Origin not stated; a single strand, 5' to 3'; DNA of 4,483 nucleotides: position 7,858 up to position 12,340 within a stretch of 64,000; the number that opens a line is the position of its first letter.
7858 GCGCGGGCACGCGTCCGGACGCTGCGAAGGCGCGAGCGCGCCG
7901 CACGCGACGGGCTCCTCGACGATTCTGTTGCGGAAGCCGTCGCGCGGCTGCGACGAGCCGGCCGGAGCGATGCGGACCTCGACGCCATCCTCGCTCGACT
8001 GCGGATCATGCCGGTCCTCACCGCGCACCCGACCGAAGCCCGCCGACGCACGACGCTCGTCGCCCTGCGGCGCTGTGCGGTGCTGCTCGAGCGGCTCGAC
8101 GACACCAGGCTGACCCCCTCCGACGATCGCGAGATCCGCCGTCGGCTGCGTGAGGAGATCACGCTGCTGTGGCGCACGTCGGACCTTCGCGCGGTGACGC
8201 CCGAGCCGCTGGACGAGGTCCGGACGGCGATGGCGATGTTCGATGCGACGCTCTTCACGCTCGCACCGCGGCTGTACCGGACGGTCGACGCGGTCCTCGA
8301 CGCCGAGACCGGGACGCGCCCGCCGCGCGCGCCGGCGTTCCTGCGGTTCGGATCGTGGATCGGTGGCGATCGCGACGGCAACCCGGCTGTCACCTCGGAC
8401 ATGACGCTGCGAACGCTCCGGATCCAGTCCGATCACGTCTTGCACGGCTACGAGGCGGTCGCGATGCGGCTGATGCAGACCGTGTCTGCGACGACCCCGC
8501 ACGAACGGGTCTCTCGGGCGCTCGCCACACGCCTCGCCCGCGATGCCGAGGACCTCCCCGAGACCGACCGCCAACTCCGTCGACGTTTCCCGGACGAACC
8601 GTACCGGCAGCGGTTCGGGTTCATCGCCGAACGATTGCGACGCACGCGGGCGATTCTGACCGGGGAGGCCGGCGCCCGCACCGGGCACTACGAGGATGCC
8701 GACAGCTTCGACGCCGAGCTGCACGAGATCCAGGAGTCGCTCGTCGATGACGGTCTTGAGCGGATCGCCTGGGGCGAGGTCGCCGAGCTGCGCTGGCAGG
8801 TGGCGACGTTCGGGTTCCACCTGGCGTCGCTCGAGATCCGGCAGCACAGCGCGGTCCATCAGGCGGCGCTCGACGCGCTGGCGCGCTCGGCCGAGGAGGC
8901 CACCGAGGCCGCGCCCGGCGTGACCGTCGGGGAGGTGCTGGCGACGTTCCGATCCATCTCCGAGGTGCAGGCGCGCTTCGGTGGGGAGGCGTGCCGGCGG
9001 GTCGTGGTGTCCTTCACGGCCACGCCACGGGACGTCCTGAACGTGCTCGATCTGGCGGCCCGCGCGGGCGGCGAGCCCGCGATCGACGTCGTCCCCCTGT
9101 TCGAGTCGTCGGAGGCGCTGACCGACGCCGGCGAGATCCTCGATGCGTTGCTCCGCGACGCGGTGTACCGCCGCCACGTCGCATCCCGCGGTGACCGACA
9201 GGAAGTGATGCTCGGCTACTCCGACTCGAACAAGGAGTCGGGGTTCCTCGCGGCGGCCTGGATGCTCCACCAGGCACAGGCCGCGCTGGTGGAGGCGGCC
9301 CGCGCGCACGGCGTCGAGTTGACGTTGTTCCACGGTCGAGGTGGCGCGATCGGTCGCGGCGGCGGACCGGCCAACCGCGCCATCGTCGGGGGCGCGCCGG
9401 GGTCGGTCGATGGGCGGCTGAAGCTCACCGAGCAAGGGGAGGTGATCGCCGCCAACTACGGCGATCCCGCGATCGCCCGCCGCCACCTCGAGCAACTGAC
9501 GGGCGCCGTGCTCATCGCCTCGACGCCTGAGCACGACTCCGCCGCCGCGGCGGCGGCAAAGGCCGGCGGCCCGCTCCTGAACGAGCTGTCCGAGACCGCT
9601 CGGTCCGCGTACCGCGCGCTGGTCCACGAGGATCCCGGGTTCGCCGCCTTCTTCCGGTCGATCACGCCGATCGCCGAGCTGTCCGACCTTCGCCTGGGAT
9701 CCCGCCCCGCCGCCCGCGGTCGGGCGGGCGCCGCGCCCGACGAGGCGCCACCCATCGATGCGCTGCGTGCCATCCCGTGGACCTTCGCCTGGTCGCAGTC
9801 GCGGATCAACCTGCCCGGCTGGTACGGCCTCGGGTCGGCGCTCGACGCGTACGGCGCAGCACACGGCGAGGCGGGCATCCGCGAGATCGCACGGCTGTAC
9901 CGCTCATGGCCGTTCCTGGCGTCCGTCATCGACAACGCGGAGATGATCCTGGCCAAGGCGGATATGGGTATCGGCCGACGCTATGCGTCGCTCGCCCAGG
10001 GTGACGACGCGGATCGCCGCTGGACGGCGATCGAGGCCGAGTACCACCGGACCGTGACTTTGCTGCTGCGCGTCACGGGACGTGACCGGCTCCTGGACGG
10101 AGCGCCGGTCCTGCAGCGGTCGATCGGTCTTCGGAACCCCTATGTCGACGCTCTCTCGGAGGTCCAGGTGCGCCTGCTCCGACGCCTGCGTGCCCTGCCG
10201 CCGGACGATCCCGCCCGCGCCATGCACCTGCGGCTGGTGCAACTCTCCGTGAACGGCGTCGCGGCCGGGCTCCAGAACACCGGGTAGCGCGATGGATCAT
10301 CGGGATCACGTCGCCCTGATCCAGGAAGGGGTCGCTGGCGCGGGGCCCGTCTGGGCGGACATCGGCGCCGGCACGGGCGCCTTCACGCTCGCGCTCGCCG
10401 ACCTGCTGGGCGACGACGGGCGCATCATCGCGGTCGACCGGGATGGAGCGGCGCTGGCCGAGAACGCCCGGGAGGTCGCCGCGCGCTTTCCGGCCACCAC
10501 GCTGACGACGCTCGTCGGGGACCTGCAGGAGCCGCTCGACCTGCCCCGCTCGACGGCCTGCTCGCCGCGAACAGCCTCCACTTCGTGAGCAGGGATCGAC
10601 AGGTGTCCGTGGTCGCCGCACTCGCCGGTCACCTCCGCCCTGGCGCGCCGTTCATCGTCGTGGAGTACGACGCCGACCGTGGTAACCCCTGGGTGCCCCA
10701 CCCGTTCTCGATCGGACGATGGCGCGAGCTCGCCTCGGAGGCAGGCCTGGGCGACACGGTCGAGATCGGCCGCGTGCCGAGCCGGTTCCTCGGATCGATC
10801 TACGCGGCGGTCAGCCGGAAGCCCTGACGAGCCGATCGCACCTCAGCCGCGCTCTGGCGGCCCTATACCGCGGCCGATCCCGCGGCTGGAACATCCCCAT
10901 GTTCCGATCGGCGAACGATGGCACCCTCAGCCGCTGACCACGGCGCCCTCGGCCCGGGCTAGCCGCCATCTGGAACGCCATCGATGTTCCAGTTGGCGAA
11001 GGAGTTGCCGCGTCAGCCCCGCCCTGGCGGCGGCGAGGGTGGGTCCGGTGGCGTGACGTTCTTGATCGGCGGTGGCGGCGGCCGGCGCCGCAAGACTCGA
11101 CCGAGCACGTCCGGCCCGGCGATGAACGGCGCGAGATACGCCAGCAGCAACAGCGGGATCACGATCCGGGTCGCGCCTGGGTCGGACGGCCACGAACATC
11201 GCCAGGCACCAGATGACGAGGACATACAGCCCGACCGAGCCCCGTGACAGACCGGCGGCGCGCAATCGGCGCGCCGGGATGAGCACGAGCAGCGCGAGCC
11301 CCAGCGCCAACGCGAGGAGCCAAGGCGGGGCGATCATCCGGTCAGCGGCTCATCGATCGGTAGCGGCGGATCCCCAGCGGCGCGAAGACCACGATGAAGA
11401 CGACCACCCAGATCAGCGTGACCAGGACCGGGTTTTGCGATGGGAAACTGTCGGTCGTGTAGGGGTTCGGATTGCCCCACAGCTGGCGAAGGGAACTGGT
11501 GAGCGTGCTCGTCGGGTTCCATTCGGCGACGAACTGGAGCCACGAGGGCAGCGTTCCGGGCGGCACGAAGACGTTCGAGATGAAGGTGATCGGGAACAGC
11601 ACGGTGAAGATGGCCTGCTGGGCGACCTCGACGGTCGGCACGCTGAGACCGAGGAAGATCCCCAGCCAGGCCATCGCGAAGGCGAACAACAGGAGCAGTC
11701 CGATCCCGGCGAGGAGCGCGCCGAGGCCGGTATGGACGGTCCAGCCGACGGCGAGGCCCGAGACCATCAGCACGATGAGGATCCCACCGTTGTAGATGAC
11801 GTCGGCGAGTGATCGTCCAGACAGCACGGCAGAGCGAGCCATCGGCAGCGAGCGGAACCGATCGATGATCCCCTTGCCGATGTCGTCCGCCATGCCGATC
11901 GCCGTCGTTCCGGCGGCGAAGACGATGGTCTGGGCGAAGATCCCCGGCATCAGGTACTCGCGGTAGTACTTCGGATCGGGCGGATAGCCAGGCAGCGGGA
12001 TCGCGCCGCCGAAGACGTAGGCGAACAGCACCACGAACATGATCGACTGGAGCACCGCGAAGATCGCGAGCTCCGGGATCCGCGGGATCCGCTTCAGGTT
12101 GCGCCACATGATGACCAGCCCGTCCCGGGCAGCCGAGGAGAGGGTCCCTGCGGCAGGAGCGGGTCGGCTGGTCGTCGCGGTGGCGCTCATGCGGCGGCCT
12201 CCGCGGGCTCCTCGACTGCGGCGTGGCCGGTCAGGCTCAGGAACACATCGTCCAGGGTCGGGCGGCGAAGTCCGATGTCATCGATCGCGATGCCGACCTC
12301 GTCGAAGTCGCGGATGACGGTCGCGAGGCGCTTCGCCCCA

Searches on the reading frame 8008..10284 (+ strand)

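Call 51: search_protein_families(library=pfam, proteins=[window:8008-10284:+], max_evalue=0.00001)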
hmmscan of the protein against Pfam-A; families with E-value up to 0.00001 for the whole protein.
window:8008-10284:+ (759 aa): 2 families
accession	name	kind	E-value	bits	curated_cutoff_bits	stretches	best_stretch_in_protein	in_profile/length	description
PF00311.23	PEPcase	-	1.1e-239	798.5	22.4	2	306-759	468-919/919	Phosphoenolpyruvate carboxylase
PF14010.12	PEPcase_2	-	8e-06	25.1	25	0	357-451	172-258/493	Phosphoenolpyruvate carboxylase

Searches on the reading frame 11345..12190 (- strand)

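Call 52: search_protein_families(library=pfam, proteins=[window:11345-12190:-], max_evalue=0.00001)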
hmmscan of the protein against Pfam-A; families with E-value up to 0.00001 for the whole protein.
window:11345-12190:- (282 aa): 2 families
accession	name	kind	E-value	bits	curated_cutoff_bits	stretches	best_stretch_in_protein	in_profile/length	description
PF01061.29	ABC2_membrane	-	1.3e-27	97.2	26.9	1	26-236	5-208/211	ABC-2 type transporter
PF12698.13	ABC2_membrane_3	-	3.2e-16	59.8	31.6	1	74-274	158-346/347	ABC-2 family transporter protein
